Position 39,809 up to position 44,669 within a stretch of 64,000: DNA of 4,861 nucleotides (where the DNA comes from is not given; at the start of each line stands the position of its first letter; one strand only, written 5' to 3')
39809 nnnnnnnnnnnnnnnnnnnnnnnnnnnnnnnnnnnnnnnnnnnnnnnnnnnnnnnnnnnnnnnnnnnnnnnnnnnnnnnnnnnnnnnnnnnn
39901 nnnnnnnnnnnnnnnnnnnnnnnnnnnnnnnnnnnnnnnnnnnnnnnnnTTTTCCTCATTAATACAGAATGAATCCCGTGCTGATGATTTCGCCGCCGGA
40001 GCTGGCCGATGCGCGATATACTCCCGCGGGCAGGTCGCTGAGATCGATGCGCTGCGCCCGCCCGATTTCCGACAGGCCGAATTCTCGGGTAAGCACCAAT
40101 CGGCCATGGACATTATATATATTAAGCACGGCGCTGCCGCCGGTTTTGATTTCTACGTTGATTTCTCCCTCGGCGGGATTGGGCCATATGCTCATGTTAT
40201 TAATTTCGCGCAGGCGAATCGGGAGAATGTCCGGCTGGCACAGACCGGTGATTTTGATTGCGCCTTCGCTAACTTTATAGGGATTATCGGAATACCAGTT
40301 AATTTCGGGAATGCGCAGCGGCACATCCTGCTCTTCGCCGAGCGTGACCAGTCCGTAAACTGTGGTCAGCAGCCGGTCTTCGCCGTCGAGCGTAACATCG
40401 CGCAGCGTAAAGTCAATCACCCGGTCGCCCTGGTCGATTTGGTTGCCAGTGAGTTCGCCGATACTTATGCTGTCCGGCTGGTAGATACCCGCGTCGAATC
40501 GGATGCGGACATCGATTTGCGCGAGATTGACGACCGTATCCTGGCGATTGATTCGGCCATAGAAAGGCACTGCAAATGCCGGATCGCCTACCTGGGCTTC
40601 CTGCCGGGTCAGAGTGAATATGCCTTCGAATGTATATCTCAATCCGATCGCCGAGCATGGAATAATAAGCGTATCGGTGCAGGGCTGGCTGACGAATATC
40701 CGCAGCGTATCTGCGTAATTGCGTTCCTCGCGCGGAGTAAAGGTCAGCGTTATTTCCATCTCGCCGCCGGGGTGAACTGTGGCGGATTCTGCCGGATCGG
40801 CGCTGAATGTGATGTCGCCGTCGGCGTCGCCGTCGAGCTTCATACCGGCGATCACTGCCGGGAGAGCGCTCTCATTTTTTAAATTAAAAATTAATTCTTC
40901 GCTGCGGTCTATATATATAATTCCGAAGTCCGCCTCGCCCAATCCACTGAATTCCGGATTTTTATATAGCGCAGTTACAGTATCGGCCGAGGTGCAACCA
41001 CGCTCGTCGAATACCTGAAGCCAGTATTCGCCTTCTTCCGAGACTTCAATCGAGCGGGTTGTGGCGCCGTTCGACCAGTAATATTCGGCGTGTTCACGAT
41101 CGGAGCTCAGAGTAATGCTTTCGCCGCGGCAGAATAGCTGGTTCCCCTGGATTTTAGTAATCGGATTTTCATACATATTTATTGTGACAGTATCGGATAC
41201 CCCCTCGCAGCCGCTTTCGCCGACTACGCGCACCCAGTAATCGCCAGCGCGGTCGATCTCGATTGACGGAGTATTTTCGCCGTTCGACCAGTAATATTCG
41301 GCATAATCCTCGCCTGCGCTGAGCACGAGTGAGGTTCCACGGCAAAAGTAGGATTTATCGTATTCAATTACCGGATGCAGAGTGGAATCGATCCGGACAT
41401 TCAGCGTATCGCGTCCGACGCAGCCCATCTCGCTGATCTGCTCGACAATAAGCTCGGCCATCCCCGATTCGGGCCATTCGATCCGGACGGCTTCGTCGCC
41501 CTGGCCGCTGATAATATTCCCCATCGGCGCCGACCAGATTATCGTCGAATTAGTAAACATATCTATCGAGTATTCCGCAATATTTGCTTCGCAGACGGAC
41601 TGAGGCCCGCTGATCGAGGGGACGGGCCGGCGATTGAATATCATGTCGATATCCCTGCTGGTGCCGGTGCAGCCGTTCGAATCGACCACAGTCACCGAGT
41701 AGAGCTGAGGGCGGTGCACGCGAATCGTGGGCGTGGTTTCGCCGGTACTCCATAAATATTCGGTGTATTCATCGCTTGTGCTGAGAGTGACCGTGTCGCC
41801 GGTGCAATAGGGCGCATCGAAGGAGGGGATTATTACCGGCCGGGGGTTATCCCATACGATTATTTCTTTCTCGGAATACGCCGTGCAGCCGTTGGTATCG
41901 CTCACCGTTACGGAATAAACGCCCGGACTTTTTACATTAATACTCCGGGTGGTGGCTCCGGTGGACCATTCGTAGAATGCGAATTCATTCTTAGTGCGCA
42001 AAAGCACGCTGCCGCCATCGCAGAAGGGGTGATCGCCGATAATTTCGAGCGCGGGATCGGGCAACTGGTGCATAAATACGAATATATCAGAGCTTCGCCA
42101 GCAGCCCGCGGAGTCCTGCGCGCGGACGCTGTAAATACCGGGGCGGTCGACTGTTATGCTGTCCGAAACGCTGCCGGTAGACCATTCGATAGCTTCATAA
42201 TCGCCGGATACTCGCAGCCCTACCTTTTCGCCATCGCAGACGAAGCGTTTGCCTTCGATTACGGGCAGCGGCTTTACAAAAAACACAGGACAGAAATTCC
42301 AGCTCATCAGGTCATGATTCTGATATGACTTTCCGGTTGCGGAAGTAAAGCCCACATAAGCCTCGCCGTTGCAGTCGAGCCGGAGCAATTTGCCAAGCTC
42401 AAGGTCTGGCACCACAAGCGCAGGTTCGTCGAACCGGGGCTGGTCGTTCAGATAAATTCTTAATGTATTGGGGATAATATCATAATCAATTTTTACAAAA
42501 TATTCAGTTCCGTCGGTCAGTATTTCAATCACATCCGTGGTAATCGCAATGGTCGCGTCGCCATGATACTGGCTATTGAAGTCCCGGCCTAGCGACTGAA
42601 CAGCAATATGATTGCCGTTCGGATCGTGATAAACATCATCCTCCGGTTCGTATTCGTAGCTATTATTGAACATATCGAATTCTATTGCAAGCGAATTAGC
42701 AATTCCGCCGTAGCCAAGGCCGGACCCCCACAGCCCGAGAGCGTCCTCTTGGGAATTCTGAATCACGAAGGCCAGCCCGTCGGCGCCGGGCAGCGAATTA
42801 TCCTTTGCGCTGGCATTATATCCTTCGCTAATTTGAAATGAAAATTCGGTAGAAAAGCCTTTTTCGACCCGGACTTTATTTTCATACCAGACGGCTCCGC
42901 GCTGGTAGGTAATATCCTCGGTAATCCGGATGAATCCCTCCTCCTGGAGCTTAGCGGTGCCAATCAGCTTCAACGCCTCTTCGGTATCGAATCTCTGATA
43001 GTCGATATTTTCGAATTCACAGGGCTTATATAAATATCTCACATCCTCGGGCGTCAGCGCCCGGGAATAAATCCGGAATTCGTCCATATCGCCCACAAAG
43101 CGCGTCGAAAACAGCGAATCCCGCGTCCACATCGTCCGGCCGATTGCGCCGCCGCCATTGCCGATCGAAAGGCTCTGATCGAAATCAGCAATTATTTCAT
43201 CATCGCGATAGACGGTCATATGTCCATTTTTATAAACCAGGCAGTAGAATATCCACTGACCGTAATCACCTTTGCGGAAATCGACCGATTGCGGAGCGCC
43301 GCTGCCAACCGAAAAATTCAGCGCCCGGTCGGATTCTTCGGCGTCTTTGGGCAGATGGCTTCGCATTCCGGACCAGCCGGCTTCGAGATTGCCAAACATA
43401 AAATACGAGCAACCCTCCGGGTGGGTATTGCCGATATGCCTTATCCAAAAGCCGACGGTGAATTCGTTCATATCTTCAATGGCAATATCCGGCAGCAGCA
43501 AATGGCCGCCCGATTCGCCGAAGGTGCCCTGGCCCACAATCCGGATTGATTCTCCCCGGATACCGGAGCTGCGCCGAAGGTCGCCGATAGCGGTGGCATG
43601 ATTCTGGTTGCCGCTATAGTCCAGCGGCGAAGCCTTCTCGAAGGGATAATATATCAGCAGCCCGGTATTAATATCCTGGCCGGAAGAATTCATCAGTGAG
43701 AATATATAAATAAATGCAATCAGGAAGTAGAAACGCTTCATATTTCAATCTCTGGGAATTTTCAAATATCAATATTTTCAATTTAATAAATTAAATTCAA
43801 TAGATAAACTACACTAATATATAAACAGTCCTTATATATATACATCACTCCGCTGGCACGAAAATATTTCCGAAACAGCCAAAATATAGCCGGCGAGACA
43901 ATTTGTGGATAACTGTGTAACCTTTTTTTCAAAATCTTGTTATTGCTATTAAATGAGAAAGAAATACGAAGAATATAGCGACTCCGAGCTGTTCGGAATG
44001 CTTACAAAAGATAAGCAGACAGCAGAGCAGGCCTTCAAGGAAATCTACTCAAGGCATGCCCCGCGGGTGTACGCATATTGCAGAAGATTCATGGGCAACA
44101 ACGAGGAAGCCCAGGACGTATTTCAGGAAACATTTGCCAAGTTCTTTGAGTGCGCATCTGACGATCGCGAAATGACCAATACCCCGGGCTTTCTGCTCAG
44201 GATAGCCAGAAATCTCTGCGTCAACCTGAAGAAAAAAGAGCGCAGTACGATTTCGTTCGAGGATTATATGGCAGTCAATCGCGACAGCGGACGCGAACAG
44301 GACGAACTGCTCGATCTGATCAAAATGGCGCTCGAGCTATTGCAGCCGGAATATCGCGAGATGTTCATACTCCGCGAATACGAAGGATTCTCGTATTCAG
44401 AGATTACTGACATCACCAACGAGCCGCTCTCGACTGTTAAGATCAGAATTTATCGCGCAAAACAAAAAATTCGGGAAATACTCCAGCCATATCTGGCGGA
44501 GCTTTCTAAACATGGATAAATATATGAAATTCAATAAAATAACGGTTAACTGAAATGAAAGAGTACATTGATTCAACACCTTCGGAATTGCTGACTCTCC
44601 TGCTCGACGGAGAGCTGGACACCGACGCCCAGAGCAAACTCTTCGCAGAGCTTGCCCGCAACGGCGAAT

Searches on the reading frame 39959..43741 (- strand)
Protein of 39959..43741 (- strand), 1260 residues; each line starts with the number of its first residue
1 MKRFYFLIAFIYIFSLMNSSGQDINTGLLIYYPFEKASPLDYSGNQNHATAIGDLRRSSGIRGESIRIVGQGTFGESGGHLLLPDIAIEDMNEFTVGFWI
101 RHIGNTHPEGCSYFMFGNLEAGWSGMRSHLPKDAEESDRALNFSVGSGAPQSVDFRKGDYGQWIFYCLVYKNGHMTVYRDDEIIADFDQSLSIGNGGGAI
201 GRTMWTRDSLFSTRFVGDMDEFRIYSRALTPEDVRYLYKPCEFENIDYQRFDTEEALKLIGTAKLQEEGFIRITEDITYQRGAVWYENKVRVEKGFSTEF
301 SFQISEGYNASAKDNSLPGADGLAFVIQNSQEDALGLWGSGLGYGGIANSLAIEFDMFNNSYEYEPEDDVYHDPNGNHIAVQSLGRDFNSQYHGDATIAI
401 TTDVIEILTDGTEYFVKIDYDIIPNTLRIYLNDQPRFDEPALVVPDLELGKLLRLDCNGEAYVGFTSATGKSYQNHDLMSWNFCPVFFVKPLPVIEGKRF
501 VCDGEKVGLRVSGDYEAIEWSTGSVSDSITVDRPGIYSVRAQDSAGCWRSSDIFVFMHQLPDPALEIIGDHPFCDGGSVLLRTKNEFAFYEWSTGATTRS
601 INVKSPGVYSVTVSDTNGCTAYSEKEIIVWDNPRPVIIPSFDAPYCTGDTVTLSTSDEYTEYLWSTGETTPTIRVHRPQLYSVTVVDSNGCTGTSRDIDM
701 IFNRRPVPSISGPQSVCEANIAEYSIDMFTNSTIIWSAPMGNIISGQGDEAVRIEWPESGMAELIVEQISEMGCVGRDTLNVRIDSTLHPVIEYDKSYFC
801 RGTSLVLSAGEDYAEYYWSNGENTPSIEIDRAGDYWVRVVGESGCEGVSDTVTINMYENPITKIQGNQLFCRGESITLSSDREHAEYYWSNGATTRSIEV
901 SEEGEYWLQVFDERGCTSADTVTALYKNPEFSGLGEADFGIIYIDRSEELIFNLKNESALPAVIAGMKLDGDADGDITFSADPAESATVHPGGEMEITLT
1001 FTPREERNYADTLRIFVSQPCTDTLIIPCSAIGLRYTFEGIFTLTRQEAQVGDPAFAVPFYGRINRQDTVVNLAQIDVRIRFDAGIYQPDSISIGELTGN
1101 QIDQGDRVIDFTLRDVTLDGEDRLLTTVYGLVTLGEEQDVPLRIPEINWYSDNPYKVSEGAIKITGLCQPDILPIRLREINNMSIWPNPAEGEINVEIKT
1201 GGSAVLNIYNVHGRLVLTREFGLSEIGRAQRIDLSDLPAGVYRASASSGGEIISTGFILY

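Call 11: search_protein_families(library=pfam, proteins=[window:39959-43741:-], max_evalue=0.001)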
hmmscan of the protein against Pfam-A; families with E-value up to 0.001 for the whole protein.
window:39959-43741:- (1260 aa): 11 families
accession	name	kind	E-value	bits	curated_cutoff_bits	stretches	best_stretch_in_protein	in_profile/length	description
PF18483.9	Lectin_L-type_dom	-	2.1e-30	106.7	78.3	1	253-476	6-209/215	Legume lectin beta-barrel domain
PF00139.26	Lectin_legB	-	1.1e-24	87.8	26.3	1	247-483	5-234/250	Legume lectin domain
PF13385.13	Laminin_G_3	-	1.6e-14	54.7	27.6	1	78-234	4-150/151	Concanavalin A-like lectin/glucanases superfamily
PF18962.6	Por_Secre_tail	-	3.8e-11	43.5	27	1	1185-1251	1-67/75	Secretion system C-terminal sorting domain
PF19408.5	PKD_6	-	1.4e-09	38.6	25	1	708-781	6-81/82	PKD-like domain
PF03388.20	Lectin_leg-like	-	8.5e-06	25.7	24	1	260-361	27-115/230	Legume-like lectin family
PF24507.1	Ig_CFAP65_4th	-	9.7e-06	26.3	27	1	952-1019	2-64/76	CFAP65, fourth Ig-like domain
PF15780.11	ASH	-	3e-05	24.6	27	1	937-1019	14-92/98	Abnormal spindle-like microcephaly-assoc'd, ASPM-SPD-2-Hydin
PF22544.2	HYDIN_VesB_CFA65-like_Ig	-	4.2e-05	24.1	25.5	1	937-1019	10-88/100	HYDIN/CFA65/VesB-like, Ig-like domain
PF24312.1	Ig-like_POM152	-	0.00053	20.7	27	0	894-917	57-80/89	Nucleoporin POM152, Ig-like domain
PF04053.20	B-prop_COPA_B_2nd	-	0.00087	19.3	57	0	576-628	117-169/248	COPA/B second beta-propeller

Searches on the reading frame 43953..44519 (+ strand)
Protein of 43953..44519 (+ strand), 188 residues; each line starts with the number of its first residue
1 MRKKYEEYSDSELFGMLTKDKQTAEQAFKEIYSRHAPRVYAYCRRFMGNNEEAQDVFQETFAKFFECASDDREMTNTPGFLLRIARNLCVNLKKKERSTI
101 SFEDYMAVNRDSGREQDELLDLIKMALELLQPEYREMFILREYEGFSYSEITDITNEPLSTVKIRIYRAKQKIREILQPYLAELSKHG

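Call 55: search_protein_families(library=pfam, proteins=[window:43953-44519:+], max_evalue=0.0001)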
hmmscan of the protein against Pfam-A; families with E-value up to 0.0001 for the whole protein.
window:43953-44519:+ (188 aa): 3 families
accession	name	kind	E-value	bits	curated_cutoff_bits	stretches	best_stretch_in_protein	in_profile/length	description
PF04542.20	Sigma70_r2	-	1.1e-14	54.3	24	1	31-98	1-70/71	Sigma-70 region 2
PF08281.18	Sigma70_r4_2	-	3.6e-14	52.6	25.7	1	121-173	2-54/54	Sigma-70, region 4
PF04545.22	Sigma70_r4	-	1.1e-06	28.5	24.1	1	126-175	1-50/50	Sigma-70, region 4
